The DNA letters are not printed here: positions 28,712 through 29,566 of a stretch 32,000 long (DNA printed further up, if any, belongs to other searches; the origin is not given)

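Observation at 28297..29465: Translationally coupled pair: a LuxR-type ligand-binding domain without HTH, plus a CI-like repressor whose S24 domain has lost its catalytic Ser and Lys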

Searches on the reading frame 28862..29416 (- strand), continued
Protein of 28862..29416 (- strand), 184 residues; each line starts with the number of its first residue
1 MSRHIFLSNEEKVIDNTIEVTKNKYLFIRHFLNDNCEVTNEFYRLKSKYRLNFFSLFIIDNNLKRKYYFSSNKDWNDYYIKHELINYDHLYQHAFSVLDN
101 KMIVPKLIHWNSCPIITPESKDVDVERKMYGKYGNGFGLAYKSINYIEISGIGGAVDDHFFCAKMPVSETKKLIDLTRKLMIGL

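Call 55: search_dna_similar(query=window:28862-29416:-, collection=plasmids, mode=protein, max_evalue=0.001, max_rows=30)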
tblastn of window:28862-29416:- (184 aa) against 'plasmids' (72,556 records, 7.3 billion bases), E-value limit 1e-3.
Records with a match: 13; places in all: 13; records where one place covers at least 80% of the query: 13.
Best place of each record, by identity: <60% 13.
By first word of the organism name: Piscirickettsia 9; Serratia 4.
By predicted mobility (MOB-suite, as given by PLSDB): non-mobilizable 7; mobilizable 6.
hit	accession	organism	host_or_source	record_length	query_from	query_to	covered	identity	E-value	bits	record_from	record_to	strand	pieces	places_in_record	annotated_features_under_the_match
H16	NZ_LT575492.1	Serratia marcescens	Bursaphelenchus xylophilus,Cuticle of ...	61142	16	169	84%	28.9%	7e-6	52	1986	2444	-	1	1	hypothetical protein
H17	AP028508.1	Serratia marcescens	-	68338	16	169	84%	28.3%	7e-5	49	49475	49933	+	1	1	hypothetical protein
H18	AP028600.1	Serratia marcescens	-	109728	16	169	84%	28.3%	2e-4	49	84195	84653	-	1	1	hypothetical protein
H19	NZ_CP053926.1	Serratia marcescens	Homo sapiens,platelet concentrate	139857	18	169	83%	28.7%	2e-5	51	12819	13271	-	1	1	hypothetical protein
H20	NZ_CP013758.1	Piscirickettsia salmonis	Salmo salar,liver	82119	15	165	82%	28.1%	8e-5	49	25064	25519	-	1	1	autoinducer binding domain-containing protein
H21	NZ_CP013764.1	Piscirickettsia salmonis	Salmo salar,liver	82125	15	165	82%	28.1%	8e-5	49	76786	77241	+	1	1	autoinducer binding domain-containing protein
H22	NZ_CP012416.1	Piscirickettsia salmonis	Salmo salar,Kidney,kidney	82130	15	165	82%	28.1%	8e-5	49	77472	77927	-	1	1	autoinducer binding domain-containing protein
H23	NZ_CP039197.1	Piscirickettsia salmonis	Salmo salar,cell culture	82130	15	165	82%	28.1%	8e-5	49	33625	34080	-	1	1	autoinducer binding domain-containing protein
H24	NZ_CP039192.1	Piscirickettsia salmonis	Salmo salar,cell culture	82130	15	165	82%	28.1%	8e-5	49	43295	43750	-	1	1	autoinducer binding domain-containing protein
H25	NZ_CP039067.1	Piscirickettsia salmonis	Oncorhynchus mykiss,cell culture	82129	15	165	82%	28.1%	8e-5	49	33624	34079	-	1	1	autoinducer binding domain-containing protein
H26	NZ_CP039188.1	Piscirickettsia salmonis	Salmo salar,cell culture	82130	15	165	82%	28.1%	8e-5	49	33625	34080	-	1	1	autoinducer binding domain-containing protein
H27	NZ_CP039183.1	Piscirickettsia salmonis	Salmo salar,cell culture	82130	15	165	82%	28.1%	8e-5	49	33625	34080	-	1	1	autoinducer binding domain-containing protein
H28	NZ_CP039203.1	Piscirickettsia salmonis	Salmo salar,cell culture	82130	15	165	82%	28.1%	8e-5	49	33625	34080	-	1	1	autoinducer binding domain-containing protein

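Call 56: get_annotated_region(hit=H1, flank=6000)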
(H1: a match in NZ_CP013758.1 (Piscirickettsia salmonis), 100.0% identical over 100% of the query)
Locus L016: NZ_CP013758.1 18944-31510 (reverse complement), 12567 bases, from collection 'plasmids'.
description: Piscirickettsia salmonis strain AY6492A plasmid p1PS1, complete sequence
organism: Piscirickettsia salmonis (NCBI taxid 1238)
taxonomy: Bacteria; Pseudomonadota; Gammaproteobacteria; Thiotrichales; Piscirickettsiaceae; Piscirickettsia; Piscirickettsia salmonis
host: -; source: Salmo salar,liver; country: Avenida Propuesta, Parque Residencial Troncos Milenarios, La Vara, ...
typing (MOB-suite, as given by PLSDB): mobilizable; relaxase MOBF
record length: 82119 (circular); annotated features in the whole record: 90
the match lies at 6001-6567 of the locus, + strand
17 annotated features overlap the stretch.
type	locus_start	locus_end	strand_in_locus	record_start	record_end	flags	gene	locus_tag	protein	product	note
CDS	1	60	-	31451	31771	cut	-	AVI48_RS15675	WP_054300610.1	type IV conjugative transfer system pilin TraA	-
CDS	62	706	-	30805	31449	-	-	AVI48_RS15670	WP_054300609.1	hypothetical protein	-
CDS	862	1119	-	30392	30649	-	-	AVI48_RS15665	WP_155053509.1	hypothetical protein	-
CDS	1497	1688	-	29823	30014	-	-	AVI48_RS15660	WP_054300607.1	hypothetical protein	-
CDS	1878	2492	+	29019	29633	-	-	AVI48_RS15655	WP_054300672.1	helix-turn-helix domain-containing protein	-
CDS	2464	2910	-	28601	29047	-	-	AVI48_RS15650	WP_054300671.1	helix-turn-helix transcriptional regulator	-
CDS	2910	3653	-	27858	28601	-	-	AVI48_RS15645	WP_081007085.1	queuosine precursor transporter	GO:1990397 - queuosine salvage [Evidence IEA]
CDS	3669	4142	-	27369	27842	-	-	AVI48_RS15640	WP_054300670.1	hypothetical protein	-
CDS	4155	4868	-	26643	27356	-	-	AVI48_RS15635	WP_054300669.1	class I SAM-dependent methyltransferase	-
CDS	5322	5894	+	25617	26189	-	-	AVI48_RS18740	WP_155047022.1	helix-turn-helix transcriptional regulator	-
CDS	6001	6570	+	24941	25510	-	-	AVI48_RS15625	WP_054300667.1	autoinducer binding domain-containing protein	-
CDS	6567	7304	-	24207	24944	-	-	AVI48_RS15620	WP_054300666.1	SDR family NAD(P)-dependent oxidoreductase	-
CDS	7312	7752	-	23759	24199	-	-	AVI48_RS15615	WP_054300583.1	thioesterase family protein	-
CDS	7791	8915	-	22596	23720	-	-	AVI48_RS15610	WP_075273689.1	hypothetical protein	-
CDS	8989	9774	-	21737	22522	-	-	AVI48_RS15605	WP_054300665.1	class I SAM-dependent methyltransferase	-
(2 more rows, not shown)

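Call 57: get_annotated_region(hit=H12, flank=5000)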
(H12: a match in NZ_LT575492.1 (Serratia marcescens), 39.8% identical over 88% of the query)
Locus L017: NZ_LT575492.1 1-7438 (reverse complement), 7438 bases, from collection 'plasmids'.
description: Serratia marcescens isolate PWN146_assembly plasmid PWN146p1, complete sequence
organism: Serratia marcescens (NCBI taxid 615)
taxonomy: Bacteria; Pseudomonadota; Gammaproteobacteria; Enterobacterales; Yersiniaceae; Serratia; Serratia marcescens
host: -; source: Bursaphelenchus xylophilus,Cuticle of of the plant parasitic nematode Bursaphelenchus xylophilus extracted ...; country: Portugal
typing (MOB-suite, as given by PLSDB): mobilizable; replicon IncI1; relaxase MOBF
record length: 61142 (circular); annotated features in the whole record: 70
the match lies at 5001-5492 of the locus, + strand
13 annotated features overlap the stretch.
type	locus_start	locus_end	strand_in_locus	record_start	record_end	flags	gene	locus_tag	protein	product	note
CDS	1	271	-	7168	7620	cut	-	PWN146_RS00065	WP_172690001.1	hypothetical protein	-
CDS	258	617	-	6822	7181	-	-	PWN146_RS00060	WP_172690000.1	hypothetical protein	-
CDS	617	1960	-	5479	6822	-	-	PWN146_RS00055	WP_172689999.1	TrbI/VirB10 family protein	-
CDS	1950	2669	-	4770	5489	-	-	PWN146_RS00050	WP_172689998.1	type-F conjugative transfer system secretin TraK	-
CDS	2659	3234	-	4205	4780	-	-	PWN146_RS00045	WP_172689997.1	TraE/TraK family type IV conjugative transfer system protein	-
CDS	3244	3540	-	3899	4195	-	traL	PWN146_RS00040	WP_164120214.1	type IV conjugative transfer system protein TraL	-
CDS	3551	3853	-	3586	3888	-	-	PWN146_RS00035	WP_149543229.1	hypothetical protein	-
CDS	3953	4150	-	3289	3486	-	-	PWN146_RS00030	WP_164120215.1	TraY domain-containing protein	-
CDS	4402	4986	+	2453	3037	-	-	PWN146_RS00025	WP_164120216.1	helix-turn-helix transcriptional regulator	-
CDS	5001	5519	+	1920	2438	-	-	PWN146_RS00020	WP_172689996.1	hypothetical protein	-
CDS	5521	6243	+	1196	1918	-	-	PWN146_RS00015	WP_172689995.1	SDR family NAD(P)-dependent oxidoreductase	-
CDS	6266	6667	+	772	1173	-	-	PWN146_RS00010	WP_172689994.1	thioesterase family protein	-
CDS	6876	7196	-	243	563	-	-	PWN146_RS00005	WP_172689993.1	hypothetical protein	-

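Call 58: get_annotated_region(hit=H15, flank=5000)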
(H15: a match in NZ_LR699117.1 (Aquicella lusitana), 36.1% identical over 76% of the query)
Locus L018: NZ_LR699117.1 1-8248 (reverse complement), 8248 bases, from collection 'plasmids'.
description: Aquicella lusitana strain SGT-39 plasmid 4
organism: Aquicella lusitana (NCBI taxid 254246)
taxonomy: Bacteria; Pseudomonadota; Gammaproteobacteria; Legionellales; Coxiellaceae; Aquicella; Aquicella lusitana
host: -; source: Borehole HDN1, spa; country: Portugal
typing (MOB-suite, as given by PLSDB): non-mobilizable
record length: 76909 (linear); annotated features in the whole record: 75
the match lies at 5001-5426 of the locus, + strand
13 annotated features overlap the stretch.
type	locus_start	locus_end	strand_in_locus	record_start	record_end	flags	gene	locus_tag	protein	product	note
CDS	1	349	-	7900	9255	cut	-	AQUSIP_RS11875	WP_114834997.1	TrbI/VirB10 family protein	-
CDS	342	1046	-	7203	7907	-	traK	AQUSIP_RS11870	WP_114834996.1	type-F conjugative transfer system secretin TraK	-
CDS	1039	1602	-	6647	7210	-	traE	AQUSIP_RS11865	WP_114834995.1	type IV conjugative transfer system protein TraE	-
CDS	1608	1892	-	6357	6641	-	traL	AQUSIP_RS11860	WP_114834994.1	type IV conjugative transfer system protein TraL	-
CDS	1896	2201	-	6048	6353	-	-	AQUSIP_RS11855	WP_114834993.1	hypothetical protein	-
CDS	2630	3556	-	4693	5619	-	-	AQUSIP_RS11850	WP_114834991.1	replication protein RepA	-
CDS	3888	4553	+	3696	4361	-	-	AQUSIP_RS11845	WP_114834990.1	helix-turn-helix domain-containing protein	-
CDS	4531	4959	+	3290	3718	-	-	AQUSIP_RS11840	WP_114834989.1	thioesterase family protein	-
CDS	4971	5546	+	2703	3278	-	-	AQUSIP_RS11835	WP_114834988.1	autoinducer binding domain-containing protein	-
CDS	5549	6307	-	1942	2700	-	-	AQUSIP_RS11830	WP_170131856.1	glucose 1-dehydrogenase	-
CDS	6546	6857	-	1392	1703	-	-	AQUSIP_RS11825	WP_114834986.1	DNA-binding transcriptional regulator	-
CDS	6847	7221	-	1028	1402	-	-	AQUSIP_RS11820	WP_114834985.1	type II toxin-antitoxin system RelE/ParE family toxin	-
CDS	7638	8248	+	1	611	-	-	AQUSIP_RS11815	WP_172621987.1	ParA family protein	-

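Call 59: get_annotated_region(hit=H14, flank=5000)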
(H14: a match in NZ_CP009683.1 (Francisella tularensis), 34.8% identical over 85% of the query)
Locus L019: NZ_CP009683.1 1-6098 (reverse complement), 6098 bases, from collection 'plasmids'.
description: Francisella tularensis subsp. novicida strain AZ06-7470 plasmid pFNE_1, complete sequence
organism: Francisella tularensis (NCBI taxid 264)
taxonomy: Bacteria; Pseudomonadota; Gammaproteobacteria; Thiotrichales; Francisellaceae; Francisella; Francisella tularensis
host: -; source: Human clinical; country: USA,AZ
typing (MOB-suite, as given by PLSDB): non-mobilizable
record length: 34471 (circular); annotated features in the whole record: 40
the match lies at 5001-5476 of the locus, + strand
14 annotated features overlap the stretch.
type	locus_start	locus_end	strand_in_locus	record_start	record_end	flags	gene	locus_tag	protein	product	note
CDS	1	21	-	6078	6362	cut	-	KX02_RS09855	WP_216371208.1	tyrosine-type recombinase/integrase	GO:0015074 - DNA integration [Evidence IEA]; GO:0006310 - DNA recombination [Evidence IEA]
CDS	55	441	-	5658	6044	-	-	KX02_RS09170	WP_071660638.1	Tn3 family transposase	GO:0006313 - DNA transposition [Evidence IEA]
CDS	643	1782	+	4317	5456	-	-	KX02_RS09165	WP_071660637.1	N-6 DNA methylase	GO:0006306 - DNA methylation [Evidence IEA]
CDS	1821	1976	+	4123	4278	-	-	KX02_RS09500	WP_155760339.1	hypothetical protein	-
CDS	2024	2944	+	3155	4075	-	-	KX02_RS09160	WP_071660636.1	hypothetical protein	-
CDS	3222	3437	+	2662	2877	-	-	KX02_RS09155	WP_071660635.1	hypothetical protein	-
CDS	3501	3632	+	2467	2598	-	-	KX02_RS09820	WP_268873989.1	hypothetical protein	-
CDS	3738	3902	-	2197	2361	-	-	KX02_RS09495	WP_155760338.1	hypothetical protein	-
CDS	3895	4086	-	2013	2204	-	-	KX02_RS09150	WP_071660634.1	hypothetical protein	-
CDS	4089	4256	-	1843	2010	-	-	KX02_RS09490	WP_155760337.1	hypothetical protein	-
CDS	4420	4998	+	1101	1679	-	-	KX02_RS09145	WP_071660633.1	helix-turn-helix transcriptional regulator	-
CDS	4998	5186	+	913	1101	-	-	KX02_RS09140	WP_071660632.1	hypothetical protein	-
CDS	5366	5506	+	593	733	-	-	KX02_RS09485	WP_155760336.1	hypothetical protein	-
CDS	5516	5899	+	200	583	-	-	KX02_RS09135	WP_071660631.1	acyl-CoA thioesterase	-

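Call 84: search_dna_similar(query=window:28862-29416:-, collection=phages, mode=protein, max_evalue=0.01, max_rows=20)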
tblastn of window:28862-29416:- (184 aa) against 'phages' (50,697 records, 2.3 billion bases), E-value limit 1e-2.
No match.

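Call 85: search_dna_similar(query=P0027, collection=plasmids, mode=protein, max_evalue=0.001, max_rows=30)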
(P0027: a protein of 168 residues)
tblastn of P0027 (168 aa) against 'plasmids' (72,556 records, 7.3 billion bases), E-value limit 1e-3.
Records with a match: 14; places in all: 14; records where one place covers at least 80% of the query: 0.
Best place of each record, by identity: <60% 14.
By first word of the organism name: Piscirickettsia 9; Serratia 4; Aquicella 1.
By predicted mobility (MOB-suite, as given by PLSDB): non-mobilizable 8; mobilizable 6.
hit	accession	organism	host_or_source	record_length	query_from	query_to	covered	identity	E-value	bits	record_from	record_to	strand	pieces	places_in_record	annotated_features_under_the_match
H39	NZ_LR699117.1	Aquicella lusitana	Borehole HDN1, spa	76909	24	147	74%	27.4%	2e-12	71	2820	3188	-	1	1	autoinducer binding domain-containing protein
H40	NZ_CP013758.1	Piscirickettsia salmonis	Salmo salar,liver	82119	29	126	58%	34.0%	1e-7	57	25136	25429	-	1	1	autoinducer binding domain-containing protein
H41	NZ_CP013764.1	Piscirickettsia salmonis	Salmo salar,liver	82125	29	126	58%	34.0%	1e-7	57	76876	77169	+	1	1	autoinducer binding domain-containing protein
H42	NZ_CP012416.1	Piscirickettsia salmonis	Salmo salar,Kidney,kidney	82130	29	126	58%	34.0%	1e-7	57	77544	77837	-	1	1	autoinducer binding domain-containing protein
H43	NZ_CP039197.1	Piscirickettsia salmonis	Salmo salar,cell culture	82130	29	126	58%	34.0%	1e-7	57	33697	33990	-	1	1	autoinducer binding domain-containing protein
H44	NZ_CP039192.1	Piscirickettsia salmonis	Salmo salar,cell culture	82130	29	126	58%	34.0%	1e-7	57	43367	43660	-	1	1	autoinducer binding domain-containing protein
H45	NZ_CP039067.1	Piscirickettsia salmonis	Oncorhynchus mykiss,cell culture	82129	29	126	58%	34.0%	1e-7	57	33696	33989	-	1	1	autoinducer binding domain-containing protein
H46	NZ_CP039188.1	Piscirickettsia salmonis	Salmo salar,cell culture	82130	29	126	58%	34.0%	1e-7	57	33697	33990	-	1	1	autoinducer binding domain-containing protein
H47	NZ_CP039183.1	Piscirickettsia salmonis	Salmo salar,cell culture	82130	29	126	58%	34.0%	1e-7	57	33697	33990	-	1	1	autoinducer binding domain-containing protein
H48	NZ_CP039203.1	Piscirickettsia salmonis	Salmo salar,cell culture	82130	29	126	58%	34.0%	1e-7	57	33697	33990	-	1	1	autoinducer binding domain-containing protein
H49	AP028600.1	Serratia marcescens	-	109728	26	145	71%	26.4%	4e-6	53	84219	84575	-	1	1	hypothetical protein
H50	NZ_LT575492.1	Serratia marcescens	Bursaphelenchus xylophilus,Cuticle of ...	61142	26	145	71%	26.4%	9e-6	52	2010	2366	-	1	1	hypothetical protein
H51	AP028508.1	Serratia marcescens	-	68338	26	145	71%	26.4%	4e-5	50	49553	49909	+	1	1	hypothetical protein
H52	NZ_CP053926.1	Serratia marcescens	Homo sapiens,platelet concentrate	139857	26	145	71%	26.4%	5e-5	49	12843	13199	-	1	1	hypothetical protein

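Call 87: find_related_loci(query=A1, collection=metagenome_contigs, flank=8000)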
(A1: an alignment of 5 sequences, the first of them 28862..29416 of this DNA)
Query A1 (184 aa) in metagenome_contigs; peptide patterns used: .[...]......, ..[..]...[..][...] (x = any residue, [..] = any of these).
600 stretches matched a pattern, but none encodes a relative of the query by tblastn (E <= 1e-3).

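Call 88: find_related_loci(query=P0016, collection=genome_contigs, flank=6000)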
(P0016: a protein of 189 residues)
Query P0016 (189 aa) in genome_contigs; peptide patterns used: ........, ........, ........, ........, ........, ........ (x = any residue, [..] = any of these).
132 stretches matched a pattern, but none encodes a relative of the query by tblastn (E <= 1e-3).

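Call 90: search_protein_families(library=padloc, proteins=[window:28862-29416:-], max_evalue=0.1)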
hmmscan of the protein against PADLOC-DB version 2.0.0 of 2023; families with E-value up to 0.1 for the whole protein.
window:28862-29416:- (184 aa): 0 families
